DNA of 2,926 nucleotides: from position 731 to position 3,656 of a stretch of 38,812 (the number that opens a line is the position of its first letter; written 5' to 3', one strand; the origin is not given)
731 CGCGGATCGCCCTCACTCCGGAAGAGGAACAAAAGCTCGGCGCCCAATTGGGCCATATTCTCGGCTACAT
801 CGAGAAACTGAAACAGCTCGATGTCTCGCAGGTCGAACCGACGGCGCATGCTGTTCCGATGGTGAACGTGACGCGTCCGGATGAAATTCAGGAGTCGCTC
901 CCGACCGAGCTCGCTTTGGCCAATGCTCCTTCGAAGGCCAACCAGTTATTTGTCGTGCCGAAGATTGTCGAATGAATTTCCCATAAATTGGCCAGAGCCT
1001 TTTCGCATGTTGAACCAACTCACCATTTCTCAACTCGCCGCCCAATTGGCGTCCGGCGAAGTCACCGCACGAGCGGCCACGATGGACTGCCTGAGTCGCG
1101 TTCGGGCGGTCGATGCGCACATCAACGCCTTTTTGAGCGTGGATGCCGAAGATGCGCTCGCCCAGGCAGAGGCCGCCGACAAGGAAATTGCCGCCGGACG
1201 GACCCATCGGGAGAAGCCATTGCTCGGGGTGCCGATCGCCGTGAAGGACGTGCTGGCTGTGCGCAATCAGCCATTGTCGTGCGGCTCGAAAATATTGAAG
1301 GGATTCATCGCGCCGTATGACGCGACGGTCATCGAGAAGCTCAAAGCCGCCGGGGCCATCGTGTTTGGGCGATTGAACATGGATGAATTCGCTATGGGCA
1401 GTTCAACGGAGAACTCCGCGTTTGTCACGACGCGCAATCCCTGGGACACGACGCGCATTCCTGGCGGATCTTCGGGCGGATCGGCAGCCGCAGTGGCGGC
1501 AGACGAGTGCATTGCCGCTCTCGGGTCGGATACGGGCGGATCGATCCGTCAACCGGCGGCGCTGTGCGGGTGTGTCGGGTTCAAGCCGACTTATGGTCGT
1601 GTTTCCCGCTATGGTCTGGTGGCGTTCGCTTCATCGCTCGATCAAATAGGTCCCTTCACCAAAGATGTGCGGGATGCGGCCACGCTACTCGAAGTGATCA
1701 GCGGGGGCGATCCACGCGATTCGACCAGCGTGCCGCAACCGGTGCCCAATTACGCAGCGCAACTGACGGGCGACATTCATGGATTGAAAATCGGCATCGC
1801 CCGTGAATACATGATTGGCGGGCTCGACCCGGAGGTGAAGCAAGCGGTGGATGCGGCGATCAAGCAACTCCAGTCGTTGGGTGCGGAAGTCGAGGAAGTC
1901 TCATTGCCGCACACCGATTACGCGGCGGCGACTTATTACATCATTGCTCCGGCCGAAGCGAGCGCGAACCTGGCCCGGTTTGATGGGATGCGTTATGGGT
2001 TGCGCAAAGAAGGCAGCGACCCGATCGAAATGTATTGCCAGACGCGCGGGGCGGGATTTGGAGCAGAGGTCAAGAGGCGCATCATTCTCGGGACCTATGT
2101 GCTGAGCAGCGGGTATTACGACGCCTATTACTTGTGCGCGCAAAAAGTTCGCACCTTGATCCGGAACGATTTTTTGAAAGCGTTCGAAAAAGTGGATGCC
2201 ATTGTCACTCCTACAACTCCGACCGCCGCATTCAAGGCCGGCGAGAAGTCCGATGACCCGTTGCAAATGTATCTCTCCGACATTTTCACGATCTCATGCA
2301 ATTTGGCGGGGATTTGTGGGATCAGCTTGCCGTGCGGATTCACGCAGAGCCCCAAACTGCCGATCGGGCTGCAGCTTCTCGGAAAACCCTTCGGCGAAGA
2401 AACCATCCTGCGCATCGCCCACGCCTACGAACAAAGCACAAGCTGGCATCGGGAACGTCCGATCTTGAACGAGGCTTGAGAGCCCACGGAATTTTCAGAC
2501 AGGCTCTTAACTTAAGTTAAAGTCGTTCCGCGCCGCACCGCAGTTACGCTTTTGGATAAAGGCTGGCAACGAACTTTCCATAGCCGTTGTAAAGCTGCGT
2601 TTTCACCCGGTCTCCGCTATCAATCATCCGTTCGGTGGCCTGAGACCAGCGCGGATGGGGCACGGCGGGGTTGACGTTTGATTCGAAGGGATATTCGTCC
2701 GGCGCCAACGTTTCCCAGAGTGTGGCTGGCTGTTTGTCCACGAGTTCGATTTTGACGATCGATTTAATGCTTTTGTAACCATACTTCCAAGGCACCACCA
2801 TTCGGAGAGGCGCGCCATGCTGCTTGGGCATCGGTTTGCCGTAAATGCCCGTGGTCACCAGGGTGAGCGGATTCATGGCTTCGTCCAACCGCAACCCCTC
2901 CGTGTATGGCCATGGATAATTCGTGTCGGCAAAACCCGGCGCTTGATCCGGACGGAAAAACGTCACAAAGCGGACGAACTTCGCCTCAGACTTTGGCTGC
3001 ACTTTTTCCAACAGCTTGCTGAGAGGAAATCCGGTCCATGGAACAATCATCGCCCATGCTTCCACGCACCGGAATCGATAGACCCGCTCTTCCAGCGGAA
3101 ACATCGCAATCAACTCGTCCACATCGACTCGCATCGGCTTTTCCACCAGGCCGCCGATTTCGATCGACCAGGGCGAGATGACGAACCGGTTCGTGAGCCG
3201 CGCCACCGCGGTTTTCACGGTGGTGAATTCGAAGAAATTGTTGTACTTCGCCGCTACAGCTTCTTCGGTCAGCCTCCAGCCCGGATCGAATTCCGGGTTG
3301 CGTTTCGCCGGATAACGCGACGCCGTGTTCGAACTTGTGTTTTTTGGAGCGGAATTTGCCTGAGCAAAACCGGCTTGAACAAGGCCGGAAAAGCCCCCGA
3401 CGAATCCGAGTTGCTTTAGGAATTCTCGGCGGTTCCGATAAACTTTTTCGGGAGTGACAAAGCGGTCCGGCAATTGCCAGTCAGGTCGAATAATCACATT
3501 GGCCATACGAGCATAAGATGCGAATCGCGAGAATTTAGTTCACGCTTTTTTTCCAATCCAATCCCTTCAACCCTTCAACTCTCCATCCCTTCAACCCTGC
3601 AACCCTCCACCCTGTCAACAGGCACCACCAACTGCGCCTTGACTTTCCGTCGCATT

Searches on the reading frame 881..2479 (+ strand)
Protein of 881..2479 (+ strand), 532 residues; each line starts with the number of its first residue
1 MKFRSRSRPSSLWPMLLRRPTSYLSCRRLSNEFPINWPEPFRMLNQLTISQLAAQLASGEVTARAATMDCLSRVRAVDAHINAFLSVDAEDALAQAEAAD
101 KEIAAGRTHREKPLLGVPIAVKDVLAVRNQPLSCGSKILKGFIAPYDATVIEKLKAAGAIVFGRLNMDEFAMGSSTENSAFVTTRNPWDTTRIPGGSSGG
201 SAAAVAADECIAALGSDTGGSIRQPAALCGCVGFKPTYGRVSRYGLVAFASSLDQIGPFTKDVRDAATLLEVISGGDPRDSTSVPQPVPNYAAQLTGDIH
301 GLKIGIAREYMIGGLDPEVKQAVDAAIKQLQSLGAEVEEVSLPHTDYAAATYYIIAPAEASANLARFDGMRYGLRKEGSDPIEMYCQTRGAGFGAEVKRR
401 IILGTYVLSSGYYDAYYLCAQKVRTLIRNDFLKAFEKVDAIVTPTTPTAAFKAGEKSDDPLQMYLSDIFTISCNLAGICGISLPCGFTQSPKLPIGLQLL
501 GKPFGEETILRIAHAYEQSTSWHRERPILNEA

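Call 4: search_protein_families(library=pfam, proteins=[window:881-2479:+], max_evalue=0.001)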
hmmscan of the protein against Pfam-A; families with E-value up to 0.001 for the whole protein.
window:881-2479:+ (532 aa): 1 family
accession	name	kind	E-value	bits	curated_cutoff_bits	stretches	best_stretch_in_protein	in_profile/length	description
PF01425.27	Amidase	-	2e-162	541.8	27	1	67-510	3-445/445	Amidase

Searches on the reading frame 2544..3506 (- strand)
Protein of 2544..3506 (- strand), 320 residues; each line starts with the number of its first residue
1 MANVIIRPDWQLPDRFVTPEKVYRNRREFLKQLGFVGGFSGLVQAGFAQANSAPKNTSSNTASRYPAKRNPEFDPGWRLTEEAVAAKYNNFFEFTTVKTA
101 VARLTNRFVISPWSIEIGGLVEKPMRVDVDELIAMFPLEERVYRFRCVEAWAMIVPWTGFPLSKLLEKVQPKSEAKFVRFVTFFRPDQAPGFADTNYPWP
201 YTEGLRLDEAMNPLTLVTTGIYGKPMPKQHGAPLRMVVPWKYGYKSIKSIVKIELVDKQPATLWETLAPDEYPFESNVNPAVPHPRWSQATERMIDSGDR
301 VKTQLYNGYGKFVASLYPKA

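Call 4: search_protein_families(library=pfam, proteins=[window:2544-3506:-], max_evalue=0.001)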
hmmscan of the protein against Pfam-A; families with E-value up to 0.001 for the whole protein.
window:2544-3506:- (320 aa): 1 family
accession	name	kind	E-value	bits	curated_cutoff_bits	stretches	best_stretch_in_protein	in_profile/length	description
PF00174.25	Oxidored_molyb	-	7.3e-35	120.5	24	1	111-264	10-169/169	Oxidoreductase molybdopterin binding domain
